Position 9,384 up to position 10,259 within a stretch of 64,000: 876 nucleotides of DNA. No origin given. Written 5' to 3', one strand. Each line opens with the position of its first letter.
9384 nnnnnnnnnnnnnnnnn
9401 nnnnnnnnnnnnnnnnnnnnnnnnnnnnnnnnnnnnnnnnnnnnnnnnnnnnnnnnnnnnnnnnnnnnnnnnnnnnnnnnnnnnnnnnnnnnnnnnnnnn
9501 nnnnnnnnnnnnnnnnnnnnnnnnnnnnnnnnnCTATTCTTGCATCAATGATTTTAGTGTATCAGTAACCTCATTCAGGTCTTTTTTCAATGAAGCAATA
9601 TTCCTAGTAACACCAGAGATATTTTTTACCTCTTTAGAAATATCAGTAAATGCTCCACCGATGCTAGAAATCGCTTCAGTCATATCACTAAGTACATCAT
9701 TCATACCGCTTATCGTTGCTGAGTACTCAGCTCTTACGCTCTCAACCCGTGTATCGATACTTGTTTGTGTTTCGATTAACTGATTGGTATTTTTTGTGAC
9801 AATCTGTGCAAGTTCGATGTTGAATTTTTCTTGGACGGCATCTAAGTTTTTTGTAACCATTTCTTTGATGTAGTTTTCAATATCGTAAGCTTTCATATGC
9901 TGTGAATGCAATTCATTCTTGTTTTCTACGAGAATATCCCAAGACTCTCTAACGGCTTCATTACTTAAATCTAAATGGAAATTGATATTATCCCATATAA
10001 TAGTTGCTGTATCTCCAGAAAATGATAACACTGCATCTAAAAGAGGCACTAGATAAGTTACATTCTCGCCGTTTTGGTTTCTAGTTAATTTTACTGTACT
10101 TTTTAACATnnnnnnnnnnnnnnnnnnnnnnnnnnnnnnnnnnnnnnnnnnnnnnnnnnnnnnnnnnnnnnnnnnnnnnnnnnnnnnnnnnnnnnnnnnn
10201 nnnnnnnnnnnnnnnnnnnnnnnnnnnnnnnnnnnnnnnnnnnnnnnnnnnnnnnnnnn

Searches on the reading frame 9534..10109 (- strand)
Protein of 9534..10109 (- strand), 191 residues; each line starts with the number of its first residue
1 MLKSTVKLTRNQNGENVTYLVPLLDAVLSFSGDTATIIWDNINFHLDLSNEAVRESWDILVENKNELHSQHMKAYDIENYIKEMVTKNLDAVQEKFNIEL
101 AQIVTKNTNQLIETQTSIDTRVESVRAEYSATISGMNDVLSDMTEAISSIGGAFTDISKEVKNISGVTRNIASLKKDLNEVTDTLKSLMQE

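Call 53: search_protein_families(library=pfam, proteins=[window:9534-10109:-], max_evalue=0.001)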
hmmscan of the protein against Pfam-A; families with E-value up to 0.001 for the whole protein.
window:9534-10109:- (191 aa): 2 families
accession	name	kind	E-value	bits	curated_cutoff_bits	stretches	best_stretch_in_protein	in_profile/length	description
PF07902.16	Gp58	-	0.00053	18.9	34.5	1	83-190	190-302/594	gp58-like protein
PF01442.23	Apolipoprotein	-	0.00076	19.7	90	0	54-147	3-93/190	Apolipoprotein A1/A4/E domain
